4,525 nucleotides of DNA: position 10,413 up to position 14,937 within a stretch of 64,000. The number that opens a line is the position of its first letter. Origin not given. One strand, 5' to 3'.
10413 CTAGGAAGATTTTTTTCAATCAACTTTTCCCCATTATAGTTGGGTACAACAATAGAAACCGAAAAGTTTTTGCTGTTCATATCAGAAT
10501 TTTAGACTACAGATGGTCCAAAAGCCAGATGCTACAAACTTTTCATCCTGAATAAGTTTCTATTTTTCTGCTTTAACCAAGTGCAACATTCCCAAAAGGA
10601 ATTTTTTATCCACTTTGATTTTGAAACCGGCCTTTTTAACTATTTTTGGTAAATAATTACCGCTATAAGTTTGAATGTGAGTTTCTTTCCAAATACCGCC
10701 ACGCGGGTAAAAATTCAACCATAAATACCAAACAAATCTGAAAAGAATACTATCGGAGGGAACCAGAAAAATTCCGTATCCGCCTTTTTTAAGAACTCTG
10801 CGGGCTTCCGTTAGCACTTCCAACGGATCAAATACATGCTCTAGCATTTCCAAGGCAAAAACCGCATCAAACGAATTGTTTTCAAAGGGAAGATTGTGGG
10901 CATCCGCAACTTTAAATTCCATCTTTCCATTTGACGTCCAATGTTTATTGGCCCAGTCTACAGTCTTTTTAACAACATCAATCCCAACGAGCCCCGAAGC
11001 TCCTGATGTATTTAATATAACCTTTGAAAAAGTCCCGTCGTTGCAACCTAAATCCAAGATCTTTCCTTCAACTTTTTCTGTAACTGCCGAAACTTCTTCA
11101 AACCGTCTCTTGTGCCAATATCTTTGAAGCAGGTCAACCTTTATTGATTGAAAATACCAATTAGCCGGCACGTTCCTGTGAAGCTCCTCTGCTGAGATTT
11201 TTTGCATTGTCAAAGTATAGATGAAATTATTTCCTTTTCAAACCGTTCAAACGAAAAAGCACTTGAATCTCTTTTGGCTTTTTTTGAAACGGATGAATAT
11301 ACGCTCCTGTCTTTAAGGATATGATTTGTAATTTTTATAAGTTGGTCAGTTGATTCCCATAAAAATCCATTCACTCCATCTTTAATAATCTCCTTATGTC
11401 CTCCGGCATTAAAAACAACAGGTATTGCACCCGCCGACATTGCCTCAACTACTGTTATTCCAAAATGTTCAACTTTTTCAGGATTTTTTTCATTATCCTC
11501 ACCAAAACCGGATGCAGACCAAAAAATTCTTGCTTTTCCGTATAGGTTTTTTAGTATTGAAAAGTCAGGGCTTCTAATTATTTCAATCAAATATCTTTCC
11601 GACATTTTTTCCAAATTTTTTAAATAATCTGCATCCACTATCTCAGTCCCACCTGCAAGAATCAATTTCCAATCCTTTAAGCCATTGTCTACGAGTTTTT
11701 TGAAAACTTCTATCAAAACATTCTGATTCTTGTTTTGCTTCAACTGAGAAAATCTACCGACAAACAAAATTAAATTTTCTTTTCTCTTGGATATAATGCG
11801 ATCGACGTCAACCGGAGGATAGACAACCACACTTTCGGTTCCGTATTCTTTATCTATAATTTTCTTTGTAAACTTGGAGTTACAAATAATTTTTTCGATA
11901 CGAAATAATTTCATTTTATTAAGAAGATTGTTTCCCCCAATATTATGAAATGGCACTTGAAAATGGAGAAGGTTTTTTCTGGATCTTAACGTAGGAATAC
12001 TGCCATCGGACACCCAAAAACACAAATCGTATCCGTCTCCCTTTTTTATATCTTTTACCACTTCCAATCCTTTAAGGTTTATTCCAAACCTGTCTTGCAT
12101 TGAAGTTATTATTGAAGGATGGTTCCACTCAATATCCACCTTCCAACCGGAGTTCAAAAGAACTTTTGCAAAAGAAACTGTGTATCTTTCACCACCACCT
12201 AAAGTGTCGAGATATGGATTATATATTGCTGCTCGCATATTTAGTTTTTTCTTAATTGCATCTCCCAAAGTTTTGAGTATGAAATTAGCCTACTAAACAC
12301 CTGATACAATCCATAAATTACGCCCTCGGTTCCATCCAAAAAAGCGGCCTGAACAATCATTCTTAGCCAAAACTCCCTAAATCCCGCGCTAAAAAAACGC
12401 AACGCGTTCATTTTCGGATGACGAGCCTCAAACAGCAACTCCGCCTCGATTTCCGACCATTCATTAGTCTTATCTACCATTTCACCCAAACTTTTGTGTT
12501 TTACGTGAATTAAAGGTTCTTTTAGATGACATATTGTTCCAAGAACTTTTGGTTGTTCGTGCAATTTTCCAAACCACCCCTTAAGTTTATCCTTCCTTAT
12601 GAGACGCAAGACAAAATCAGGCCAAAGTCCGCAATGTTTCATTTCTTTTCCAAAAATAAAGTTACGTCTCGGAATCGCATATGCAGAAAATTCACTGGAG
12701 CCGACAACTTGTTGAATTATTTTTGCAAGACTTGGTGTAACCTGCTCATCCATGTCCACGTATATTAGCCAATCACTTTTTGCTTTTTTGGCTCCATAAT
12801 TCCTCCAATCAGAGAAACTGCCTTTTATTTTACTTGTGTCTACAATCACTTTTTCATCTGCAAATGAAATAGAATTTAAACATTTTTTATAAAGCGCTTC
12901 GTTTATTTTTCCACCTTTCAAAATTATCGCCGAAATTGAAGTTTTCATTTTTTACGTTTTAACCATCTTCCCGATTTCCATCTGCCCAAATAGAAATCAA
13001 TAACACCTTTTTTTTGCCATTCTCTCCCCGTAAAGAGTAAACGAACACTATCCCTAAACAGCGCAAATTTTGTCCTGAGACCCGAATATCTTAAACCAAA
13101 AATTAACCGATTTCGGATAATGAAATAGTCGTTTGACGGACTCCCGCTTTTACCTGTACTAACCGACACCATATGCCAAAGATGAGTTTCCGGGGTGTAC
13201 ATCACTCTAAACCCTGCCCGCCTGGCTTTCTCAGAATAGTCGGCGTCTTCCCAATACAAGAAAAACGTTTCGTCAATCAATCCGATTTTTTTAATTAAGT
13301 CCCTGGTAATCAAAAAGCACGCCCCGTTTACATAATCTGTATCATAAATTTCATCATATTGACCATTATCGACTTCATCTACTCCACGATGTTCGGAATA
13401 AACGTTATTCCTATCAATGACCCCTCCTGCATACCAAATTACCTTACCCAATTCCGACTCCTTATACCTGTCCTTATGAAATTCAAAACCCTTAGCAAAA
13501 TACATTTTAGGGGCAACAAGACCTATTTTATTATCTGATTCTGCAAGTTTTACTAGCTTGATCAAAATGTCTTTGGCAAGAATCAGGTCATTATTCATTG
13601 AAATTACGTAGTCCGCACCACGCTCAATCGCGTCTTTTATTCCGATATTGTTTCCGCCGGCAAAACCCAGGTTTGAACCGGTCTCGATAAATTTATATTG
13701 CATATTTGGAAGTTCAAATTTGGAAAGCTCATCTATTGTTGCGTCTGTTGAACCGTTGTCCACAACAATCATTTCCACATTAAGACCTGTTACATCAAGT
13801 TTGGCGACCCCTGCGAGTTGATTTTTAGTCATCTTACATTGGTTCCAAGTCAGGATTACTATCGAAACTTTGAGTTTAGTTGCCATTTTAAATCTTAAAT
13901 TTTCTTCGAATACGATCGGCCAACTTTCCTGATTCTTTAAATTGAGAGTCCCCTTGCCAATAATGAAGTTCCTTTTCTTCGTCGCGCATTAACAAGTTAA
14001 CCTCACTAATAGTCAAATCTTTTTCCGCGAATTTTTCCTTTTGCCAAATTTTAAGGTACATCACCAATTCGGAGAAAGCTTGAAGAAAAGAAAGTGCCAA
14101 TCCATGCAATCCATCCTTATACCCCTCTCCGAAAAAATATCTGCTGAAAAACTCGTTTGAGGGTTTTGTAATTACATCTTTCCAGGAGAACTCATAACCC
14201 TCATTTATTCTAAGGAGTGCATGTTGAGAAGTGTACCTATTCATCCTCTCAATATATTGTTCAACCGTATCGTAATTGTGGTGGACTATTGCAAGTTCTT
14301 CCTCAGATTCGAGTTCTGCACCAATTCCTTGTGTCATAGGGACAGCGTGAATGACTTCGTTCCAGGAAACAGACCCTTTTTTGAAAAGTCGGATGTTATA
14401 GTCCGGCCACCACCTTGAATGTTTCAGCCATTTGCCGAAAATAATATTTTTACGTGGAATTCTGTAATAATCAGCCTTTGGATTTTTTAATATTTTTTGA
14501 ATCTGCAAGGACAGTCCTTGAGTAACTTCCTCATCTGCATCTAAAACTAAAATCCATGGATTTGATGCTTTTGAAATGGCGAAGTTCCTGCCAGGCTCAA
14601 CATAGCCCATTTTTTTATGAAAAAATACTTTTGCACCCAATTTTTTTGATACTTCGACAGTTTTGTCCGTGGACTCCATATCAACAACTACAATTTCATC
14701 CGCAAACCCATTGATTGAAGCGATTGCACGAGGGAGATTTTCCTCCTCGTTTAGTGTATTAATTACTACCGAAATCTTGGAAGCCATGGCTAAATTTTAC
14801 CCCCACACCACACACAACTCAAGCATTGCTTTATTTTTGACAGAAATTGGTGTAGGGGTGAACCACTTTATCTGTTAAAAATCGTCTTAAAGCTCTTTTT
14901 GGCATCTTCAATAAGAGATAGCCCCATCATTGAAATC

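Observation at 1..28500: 28-kb surface-glycosylation supercluster with at least 9 GT-C membrane glycosyltransferases, a tandem triplication and a 1037-aa GT-C fusion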

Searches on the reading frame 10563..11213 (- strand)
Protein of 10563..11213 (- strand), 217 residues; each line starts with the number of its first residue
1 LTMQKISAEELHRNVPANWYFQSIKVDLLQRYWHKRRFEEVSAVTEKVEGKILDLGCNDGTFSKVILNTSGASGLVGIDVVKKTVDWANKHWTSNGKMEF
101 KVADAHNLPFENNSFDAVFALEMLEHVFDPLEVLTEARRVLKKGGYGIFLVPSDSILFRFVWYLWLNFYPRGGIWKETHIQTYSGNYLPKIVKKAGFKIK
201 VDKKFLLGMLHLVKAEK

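Call 4: search_protein_families(library=pfam, proteins=[window:10563-11213:-], max_evalue=0.01)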
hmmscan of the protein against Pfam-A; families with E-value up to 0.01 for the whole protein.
window:10563-11213:- (217 aa): 13 families
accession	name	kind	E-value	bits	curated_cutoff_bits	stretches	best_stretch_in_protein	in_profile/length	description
PF08241.18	Methyltransf_11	-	3.8e-23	82.4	21.2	1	53-149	1-95/95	Methyltransferase domain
PF13649.12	Methyltransf_25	-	7e-20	72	27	1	52-145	1-97/97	Methyltransferase domain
PF13489.12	Methyltransf_23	-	1e-19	71.3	27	1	44-199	19-161/164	Methyltransferase domain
PF13847.12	Methyltransf_31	-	9.8e-18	64.7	27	1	49-148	4-108/145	Methyltransferase domain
PF08242.18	Methyltransf_12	-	2e-13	51.3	30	1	53-145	1-96/98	Methyltransferase domain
PF01209.24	Ubie_methyltran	-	8.6e-12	45.3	20.1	1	31-165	33-169/233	ubiE/COQ5 methyltransferase family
PF08003.17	Methyltransf_9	-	7.1e-07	28.9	23.8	1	39-146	109-214/315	Protein of unknown function (DUF1698)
PF05175.20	MTS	-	0.00015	21.9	23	1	43-118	26-102/170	Methyltransferase small domain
PF01728.25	FtsJ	-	0.00018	22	24.1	1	48-110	21-85/181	FtsJ-like methyltransferase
PF05219.18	DREV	-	0.00045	19.8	26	1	42-148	88-185/265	DREV methyltransferase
PF07021.18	MetW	-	0.00074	19.6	21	1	49-143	14-104/193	Methionine biosynthesis protein MetW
PF05148.21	Methyltransf_8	-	0.0013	19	27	0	100-146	108-153/219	Hypothetical methyltransferase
PF06325.19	PrmA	-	0.0034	17.4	22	1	47-148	160-257/296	Ribosomal protein L11 methyltransferase (PrmA)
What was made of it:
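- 10560..11213 (-): SAM-dependent methyltransferase. Methyltransf_11, 82 bits (call 4).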

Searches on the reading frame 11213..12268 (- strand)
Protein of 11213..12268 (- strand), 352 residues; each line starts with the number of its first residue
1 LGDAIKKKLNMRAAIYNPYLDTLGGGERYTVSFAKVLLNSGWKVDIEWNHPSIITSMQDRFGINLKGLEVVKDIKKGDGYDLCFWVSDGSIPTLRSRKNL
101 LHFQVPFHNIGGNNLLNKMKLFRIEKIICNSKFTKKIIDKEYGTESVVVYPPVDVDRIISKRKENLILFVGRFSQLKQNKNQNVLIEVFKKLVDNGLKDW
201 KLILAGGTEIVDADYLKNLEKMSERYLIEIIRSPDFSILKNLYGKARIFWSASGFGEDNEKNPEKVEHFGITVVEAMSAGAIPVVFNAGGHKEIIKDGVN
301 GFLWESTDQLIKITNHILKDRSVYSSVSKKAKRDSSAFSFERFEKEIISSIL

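Call 4: search_protein_families(library=pfam, proteins=[window:11213-12268:-], max_evalue=0.01)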
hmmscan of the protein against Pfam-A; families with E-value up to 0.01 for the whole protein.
window:11213-12268:- (352 aa): 3 families
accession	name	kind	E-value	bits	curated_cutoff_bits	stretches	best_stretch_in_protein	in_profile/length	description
PF00534.26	Glycos_transf_1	-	8.5e-27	94.2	26.4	1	161-333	12-171/172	Glycosyl transferases group 1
PF13692.12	Glyco_trans_1_4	-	2.2e-18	67.3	27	1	165-319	2-141/142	Glycosyl transferases group 1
PF13439.12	Glyco_transf_4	-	4.8e-06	27.1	28.5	1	115-157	126-170/170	Glycosyltransferase Family 4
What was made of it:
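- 11210..12268 (-): GT4 (GT-B fold) glycosyltransferase. Glycos_transf_1, 94 bits (call 4).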

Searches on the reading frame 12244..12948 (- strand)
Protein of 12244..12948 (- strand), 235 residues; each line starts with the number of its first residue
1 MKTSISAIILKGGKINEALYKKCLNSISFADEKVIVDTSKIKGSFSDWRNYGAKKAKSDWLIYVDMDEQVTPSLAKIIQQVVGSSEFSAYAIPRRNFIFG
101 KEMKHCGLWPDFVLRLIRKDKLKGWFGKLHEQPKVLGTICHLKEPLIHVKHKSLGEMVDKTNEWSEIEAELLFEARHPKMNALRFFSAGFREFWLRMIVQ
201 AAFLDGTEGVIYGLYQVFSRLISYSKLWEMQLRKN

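Call 4: search_protein_families(library=pfam, proteins=[window:12244-12948:-], max_evalue=0.01)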
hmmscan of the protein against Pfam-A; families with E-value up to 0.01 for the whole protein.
window:12244-12948:- (235 aa): 1 family
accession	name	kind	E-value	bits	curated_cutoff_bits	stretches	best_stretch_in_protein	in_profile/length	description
PF00535.33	Glycos_transf_2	-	4.6e-05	23.9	23.3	1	30-83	51-105/168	Glycosyl transferase family 2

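Call 25: search_protein_families(library=ncbifam, proteins=[window:12244-12948:-], max_evalue=0.01)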
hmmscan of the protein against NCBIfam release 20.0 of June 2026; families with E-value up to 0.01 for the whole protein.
window:12244-12948:- (235 aa): 0 families

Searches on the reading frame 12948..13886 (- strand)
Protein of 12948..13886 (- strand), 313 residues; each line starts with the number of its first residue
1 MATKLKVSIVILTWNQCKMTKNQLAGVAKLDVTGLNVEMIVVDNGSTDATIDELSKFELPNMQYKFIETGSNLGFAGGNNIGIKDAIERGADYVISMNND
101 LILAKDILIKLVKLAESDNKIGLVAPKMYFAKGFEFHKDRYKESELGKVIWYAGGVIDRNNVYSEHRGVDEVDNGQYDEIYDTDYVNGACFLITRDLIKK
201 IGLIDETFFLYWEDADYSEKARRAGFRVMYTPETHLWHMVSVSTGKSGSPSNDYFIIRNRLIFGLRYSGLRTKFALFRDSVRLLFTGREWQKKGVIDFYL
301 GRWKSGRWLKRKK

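Call 4: search_protein_families(library=pfam, proteins=[window:12948-13886:-], max_evalue=0.01)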
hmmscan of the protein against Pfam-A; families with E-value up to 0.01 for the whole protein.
window:12948-13886:- (313 aa): 4 families
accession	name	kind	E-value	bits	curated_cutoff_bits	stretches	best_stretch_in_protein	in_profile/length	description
PF00535.33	Glycos_transf_2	-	2.3e-17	63.9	23.3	1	8-139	1-128/168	Glycosyl transferase family 2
PF13641.12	Glyco_tranf_2_3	-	3.2e-12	47.4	27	1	7-239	3-212/230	Glycosyltransferase like family 2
PF10111.15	Glyco_tranf_2_2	-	2.3e-05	24.5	27.3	1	36-118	29-109/276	Glycosyltransferase like family 2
PF13632.12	Glyco_trans_2_3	-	0.0062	16.8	27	0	178-244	64-128/198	Glycosyl transferase family group 2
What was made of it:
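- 12241..14787 (-): Three GT2 genes (12241-12948 weak hit; 12945-13886; 13888-14787). Pfam hits (call 4).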

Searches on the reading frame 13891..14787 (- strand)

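Call 4: search_protein_families(library=pfam, proteins=[window:13891-14787:-], max_evalue=0.01)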
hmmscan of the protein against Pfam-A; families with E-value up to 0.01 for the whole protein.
window:13891-14787:- (299 aa): 2 families
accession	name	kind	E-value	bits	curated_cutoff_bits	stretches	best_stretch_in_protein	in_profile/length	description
PF00535.33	Glycos_transf_2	-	2.2e-20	73.7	23.3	1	6-135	1-142/168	Glycosyl transferase family 2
PF13704.12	Glyco_tranf_2_4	-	0.00074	20.4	27.5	1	13-86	2-82/98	Glycosyl transferase family 2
